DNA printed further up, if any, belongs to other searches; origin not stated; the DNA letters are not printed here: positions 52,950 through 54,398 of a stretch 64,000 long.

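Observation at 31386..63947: Anammox/nitrifier-like electron-transfer parts list concentrated in 33 kb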

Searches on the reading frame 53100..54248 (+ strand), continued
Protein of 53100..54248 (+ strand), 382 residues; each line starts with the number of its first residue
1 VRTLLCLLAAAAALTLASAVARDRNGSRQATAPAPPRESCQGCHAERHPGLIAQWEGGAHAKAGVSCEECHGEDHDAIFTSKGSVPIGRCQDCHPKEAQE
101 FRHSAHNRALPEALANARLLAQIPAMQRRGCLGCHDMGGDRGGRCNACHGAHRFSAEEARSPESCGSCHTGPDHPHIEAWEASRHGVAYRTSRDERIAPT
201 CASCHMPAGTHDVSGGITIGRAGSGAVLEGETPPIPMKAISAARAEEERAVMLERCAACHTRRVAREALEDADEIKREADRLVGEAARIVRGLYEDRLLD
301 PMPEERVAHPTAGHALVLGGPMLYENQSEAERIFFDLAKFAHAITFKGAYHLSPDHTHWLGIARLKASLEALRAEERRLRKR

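Call 32: find_encoding_contigs(protein=P0247, flank=10000, max_places=1)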
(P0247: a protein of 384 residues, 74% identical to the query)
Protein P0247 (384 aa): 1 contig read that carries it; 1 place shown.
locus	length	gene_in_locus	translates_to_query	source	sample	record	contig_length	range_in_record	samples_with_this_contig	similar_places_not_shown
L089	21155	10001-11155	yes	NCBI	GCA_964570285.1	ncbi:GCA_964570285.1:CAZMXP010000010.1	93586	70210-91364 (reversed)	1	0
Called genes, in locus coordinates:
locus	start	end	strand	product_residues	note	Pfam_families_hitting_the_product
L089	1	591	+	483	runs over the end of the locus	PF02433:FixO (weak), PF13442:Cytochrome_CBB3, PF00034:Cytochrom_C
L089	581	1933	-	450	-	PF08448:PAS_4, PF13426:PAS_9, PF00158:Sigma54_activat, PF14532:Sigma54_activ_2, PF07728:AAA_5, PF25601:AAA_lid_14, PF02954:HTH_8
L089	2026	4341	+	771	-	PF13435:Cytochrome_C554 (faint), PF14522:Cytochrome_C7 (faint)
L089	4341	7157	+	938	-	PF01839:FG-GAP (faint), PF13517:FG-GAP_3, PF07593:UnbV_ASPIC, PF13517:FG-GAP_3 (weak)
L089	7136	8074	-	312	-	PF04909:Amidohydro_2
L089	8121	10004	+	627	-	PF14537:Cytochrom_c3_2 (faint), PF14522:Cytochrome_C7 (faint)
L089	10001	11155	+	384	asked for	PF09699:Paired_CXXCH_1 (faint), PF13435:Cytochrome_C554 (faint), PF13447:Multi-haem_cyto, PF14522:Cytochrome_C7 (faint), PF14537:Cytochrom_c3_2 (faint), PF22113:Mtrc-MtrF_II-IV_dom (faint)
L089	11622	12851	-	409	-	PF04055:Radical_SAM (weak)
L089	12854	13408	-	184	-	PF14522:Cytochrome_C7 (faint)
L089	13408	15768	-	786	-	PF04879:Molybdop_Fe4S4, PF00384:Molybdopterin, PF01568:Molydop_binding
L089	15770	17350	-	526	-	PF14522:Cytochrome_C7 (faint), PF13447:Multi-haem_cyto, PF13435:Cytochrome_C554 (weak)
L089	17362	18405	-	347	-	PF00033:Cytochrome_B, PF14358:DUF4405 (weak), PF13631:Cytochrom_B_N_2, PF00032:Cytochrom_B_C (weak)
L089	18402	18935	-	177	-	PF00355:Rieske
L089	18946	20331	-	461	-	PF13372:Alginate_exp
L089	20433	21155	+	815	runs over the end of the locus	PF00775:Dioxygenase_C (faint), PF13715:CarbopepD_reg_2 (faint), PF13620:CarboxypepD_reg, PF25020:TTR_TEN1-4 (weak)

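Call 33: find_encoding_contigs(protein=P0260, flank=10000, max_places=1)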
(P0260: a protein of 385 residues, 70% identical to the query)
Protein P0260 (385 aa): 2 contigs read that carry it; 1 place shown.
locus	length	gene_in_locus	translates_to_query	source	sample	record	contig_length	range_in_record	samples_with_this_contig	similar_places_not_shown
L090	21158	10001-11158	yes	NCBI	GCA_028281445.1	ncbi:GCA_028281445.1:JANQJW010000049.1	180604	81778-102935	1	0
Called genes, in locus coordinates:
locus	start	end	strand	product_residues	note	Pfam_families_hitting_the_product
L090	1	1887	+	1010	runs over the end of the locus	PF13187:Fer4_9 (faint), PF04879:Molybdop_Fe4S4, PF13183:Fer4_8 (faint), PF00384:Molybdopterin (weak), PF12838:Fer4_7 (weak), PF13247:Fer4_11 (weak)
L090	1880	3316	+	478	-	PF03916:NrfD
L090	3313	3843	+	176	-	PF11821:ActD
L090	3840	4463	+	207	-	PF00034:Cytochrom_C, PF13442:Cytochrome_CBB3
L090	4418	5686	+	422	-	-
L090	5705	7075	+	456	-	PF04055:Radical_SAM, PF06969:HemN_C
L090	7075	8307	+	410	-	-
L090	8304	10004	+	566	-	PF14522:Cytochrome_C7 (faint), PF14537:Cytochrom_c3_2 (faint), PF13435:Cytochrome_C554 (faint), PF13414:TPR_11, PF13432:TPR_16 (weak), PF14559:TPR_19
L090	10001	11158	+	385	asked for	PF13435:Cytochrome_C554 (faint), PF14522:Cytochrome_C7 (faint), PF22113:Mtrc-MtrF_II-IV_dom (faint), PF14537:Cytochrom_c3_2 (weak), PF13447:Multi-haem_cyto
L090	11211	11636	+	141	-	PF02082:Rrf2, PF12802:MarR_2 (weak)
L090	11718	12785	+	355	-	PF08240:ADH_N, PF00107:ADH_zinc_N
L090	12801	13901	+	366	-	PF00378:ECH_1, PF16113:ECH_2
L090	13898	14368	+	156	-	PF00583:Acetyltransf_1, PF13508:Acetyltransf_7 (weak), PF08445:FR47 (weak)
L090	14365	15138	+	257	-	PF00378:ECH_1, PF16113:ECH_2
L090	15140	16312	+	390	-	PF06050:HGD-D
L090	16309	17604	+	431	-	PF06050:HGD-D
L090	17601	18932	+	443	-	PF01869:BcrAD_BadFG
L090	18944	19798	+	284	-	PF01869:BcrAD_BadFG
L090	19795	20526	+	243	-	PF00106:adh_short, PF01370:Epimerase (faint), PF08659:KR, PF13561:adh_short_C2, PF23441:SDR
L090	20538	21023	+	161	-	PF00583:Acetyltransf_1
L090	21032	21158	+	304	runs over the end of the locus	PF04909:Amidohydro_2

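Call 34: find_encoding_contigs(protein=P0268, flank=10000, max_places=1)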
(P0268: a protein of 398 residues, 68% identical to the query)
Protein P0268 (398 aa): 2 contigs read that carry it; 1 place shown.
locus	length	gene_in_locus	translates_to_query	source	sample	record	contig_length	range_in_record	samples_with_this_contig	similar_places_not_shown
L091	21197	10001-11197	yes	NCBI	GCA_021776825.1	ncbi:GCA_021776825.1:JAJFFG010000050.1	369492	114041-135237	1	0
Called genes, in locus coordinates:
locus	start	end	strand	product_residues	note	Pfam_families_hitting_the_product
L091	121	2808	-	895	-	PF00034:Cytochrom_C (faint), PF03150:CCP_MauG, PF07719:TPR_2 (faint), PF00515:TPR_1 (faint)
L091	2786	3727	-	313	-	-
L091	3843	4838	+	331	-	PF14226:DIOX_N, PF03171:2OG-FeII_Oxy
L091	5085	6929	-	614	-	PF01839:FG-GAP (faint), PF13517:FG-GAP_3, PF07593:UnbV_ASPIC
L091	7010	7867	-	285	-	PF09990:DUF2231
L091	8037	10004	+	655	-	PF09699:Paired_CXXCH_1 (faint), PF13435:Cytochrome_C554 (faint), PF14522:Cytochrome_C7 (faint)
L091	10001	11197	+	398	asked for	PF13435:Cytochrome_C554 (faint), PF14522:Cytochrome_C7 (faint), PF22113:Mtrc-MtrF_II-IV_dom (faint), PF14537:Cytochrom_c3_2 (weak), PF13447:Multi-haem_cyto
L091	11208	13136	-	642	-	PF14522:Cytochrome_C7 (faint), PF14537:Cytochrom_c3_2 (faint), PF22113:Mtrc-MtrF_II-IV_dom (faint), PF13435:Cytochrome_C554 (faint), PF09699:Paired_CXXCH_1, PF13646:HEAT_2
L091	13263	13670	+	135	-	PF02566:OsmC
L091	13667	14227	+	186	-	-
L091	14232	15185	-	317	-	-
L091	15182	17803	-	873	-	PF14686:fn3_3 (faint), PF13620:CarboxypepD_reg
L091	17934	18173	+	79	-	-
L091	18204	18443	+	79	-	-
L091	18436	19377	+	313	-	-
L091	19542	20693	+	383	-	-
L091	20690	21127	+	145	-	-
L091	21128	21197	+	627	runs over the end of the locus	PF01839:FG-GAP (faint), PF13517:FG-GAP_3, PF07593:UnbV_ASPIC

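Call 59: find_related_loci(query=A1, collection=metagenome_contigs, flank=10000)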
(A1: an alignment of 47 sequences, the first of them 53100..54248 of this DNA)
Query A1 (382 aa) in metagenome_contigs; peptide patterns used: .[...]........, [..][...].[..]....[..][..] (x = any residue, [..] = any of these).
600 stretches matched a pattern (row limit reached: there are more); 587 encode a relative of the query (tblastn E <= 1e-3); the best 80 are kept; 80 distinct loci.
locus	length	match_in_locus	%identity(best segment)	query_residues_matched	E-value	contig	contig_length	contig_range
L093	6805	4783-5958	48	2-380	3e-111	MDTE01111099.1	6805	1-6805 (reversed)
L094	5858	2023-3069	49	38-381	3e-108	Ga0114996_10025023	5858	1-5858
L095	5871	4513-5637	40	38-381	5e-84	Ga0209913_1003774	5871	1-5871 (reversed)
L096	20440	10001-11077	39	32-375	5e-78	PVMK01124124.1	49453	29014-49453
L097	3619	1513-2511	39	40-381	4e-78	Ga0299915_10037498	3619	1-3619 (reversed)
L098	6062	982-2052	38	40-381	5e-77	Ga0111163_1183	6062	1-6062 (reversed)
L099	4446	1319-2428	38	13-381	7e-77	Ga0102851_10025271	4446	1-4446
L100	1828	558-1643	36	4-381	9e-79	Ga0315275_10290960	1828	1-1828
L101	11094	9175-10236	40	39-382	2e-74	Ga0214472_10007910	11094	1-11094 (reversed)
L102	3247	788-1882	37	1-381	8e-75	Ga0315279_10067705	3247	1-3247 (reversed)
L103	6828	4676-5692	39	28-375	5e-74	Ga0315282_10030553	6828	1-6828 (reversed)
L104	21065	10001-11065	39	38-382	1e-73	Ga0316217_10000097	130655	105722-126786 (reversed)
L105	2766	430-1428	40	40-381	2e-74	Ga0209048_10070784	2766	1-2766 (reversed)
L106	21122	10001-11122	36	3-382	9e-72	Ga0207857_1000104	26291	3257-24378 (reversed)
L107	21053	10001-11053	35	38-381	4e-71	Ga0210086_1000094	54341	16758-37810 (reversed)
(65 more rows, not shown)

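Call 62: predict_structure(alignment_id=A1)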
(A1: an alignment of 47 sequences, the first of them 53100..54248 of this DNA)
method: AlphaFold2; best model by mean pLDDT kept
length: 382 residues; sequences in the alignment: 47
mean_pLDDT: 89.3   pTM: 0.83
mean pLDDT of the five models: 89.3, 88.5, 87.3, 84.5, 74.2
residues with pLDDT >= 90: 240; 70-90: 120; 50-70: 19; < 50: 3
segments of 3 or more residues with pLDDT < 50: 219-221
pLDDT, mean of each block of 10 residues (from residue 1): 88 87 58 74 91 91 92 91 88 93 88 87 90 84 81 87 91 92 96 93 85 60 80 92 91 91 96 96 98 98 95 93 93 96 95 96 98 99 95
secondary structure, 60 per line:
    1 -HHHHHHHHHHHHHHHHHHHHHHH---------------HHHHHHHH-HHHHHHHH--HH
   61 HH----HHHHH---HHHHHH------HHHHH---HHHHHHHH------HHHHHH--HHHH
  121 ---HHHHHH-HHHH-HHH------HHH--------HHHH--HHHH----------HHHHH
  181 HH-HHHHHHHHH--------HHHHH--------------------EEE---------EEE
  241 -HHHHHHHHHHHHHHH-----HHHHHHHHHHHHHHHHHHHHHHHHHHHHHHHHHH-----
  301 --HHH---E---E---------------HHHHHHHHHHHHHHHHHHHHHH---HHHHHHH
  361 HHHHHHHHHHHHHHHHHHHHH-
elements in order: H2-24 H40-47 H49-56 H59-62 H67-71 H75-80 H87-91 H95-102 H109-114 H117-120 H124-129 H131-134 H156-159 H162-165 H176-182 H184-192 H201-205 E226-228 E238-240 H242-256 H262-295 H329-350 H354-381

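Call 65: fold_search(model_id=the predicted structure, library=pdb)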
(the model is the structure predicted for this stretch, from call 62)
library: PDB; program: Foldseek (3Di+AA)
matches with E <= 10: 34; with E <= 0.001: 11
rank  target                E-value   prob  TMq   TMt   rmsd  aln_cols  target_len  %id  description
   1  6h5l_A                1.4e-13  1.00  0.74  0.57   4.6       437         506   24  Kuenenia stuttgartiensis reducing HAO-like protein complex Kustc0457/Kustc0458 (released 2019-04-10)
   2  6hif_A                2.4e-12  1.00  0.75  0.55   3.9       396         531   24  Kuenenia stuttgartiensis hydrazine dehydrogenase complex (released 2019-04-17)
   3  4n4j                  2.5e-12  1.00  0.77  0.60   3.6       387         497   24  Kuenenia stuttgartiensis hydroxylamine oxidoreductase (released 2013-12-11)
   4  4n4m                  8.1e-12  1.00  0.77  0.60   3.7       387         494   24  Kuenenia stuttgartiensis hydroxylamine oxidoreductase soaked in phenyl hydrazine (released 2013-12-11)
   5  6t5e                  8.5e-12  1.00  0.72  0.63   3.5       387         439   24  Hydroxylamine Oxidoreductase from Brocadia fulgida (released 2020-11-18)
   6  6hif_I                9.8e-12  1.00  0.73  0.54   4.5       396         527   24  Kuenenia stuttgartiensis hydrazine dehydrogenase complex (released 2019-04-17)
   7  1fgj_A                2.0e-11  1.00  0.73  0.57   7.3       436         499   18  X-RAY STRUCTURE OF HYDROXYLAMINE OXIDOREDUCTASE (released 1998-03-04)
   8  4n4n_E                9.2e-11  1.00  0.74  0.57   3.9       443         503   21  Nitrosomonas europea HAO (released 2013-12-11)
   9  4n4n_A                2.7e-10  1.00  0.70  0.54   8.7       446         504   20  Nitrosomonas europea HAO (released 2013-12-11)
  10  4fas_A                3.6e-10  1.00  0.73  0.56   5.3       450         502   21  Complex crystal structure of hydroxylamine oxidoreductase and NE1300 from Nitrosomonas europaea (released 2013-09-04)
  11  4qo5                  1.6e-08  1.00  0.68  0.51   5.5       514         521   19  Hypothetical multiheme protein (released 2015-12-23)
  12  3ubr_A                6.7e-01  0.63  0.24  0.21   7.8       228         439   17  Laue structure of Shewanella oneidensis cytochrome-c Nitrite Reductase (released 2012-04-25)
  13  1oah_A                9.7e-01  0.21  0.19  0.16  11.2       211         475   12  Cytochrome c Nitrite Reductase from Desulfovibrio desulfuricans ATCC 27774: The relevance of the two calcium sites in  (released 2003-05-08)
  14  2rdz_A                1.2e+00  0.16  0.24  0.21  15.6       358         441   13  High Resolution Crystal Structure of the Escherichia coli Cytochrome c Nitrite Reductase. (released 2008-03-25)
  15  2ot4_A                2.0e+00  0.20  0.22  0.18   7.9       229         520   15  Structure of a hexameric multiheme c nitrite reductase from the extremophile bacterium Thiolkalivibrio nitratireducens (released 2008-04-08)
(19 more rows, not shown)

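Call 71: list_cluster_members(proteins=[P0247, P0260, P0268, P0127, P0138, P0004, P0275, P0262, P0321, P0012])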
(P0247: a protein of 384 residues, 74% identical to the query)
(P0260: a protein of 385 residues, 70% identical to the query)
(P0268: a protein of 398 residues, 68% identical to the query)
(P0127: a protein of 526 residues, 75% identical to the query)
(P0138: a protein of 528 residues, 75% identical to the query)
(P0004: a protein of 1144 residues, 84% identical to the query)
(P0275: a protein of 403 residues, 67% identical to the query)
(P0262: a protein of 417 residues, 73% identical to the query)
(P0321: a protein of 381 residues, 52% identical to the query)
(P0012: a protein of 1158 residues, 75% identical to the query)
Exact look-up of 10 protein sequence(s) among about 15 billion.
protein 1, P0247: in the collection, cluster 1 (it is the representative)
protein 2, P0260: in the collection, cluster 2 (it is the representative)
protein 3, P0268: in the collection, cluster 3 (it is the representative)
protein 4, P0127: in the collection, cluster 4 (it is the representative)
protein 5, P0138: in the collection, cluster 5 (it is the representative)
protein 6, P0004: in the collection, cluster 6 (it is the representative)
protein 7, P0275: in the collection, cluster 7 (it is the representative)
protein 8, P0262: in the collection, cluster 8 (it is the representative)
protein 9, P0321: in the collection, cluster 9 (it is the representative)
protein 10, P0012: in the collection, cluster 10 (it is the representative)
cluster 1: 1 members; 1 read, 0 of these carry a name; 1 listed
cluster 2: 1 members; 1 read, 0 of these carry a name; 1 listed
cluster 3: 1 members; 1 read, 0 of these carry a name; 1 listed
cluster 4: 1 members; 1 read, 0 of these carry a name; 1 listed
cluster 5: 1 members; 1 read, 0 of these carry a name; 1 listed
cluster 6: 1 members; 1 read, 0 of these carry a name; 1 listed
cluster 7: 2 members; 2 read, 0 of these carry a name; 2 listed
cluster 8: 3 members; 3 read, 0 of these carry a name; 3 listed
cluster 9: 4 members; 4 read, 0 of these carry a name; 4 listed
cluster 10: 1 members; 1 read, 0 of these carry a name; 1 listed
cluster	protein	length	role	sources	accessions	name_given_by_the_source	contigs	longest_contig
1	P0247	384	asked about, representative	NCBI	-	-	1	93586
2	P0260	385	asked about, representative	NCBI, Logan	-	-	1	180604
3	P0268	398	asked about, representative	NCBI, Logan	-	-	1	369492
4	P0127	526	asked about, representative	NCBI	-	-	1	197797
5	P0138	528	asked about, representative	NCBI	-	-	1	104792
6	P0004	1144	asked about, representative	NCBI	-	-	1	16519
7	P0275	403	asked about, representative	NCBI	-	-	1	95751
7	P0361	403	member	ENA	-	-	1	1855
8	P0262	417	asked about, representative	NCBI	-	-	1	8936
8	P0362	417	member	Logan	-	-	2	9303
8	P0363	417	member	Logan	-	-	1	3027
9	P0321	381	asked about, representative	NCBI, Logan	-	-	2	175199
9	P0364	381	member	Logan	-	-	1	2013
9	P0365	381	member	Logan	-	-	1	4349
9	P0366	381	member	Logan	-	-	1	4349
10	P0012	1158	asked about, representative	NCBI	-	-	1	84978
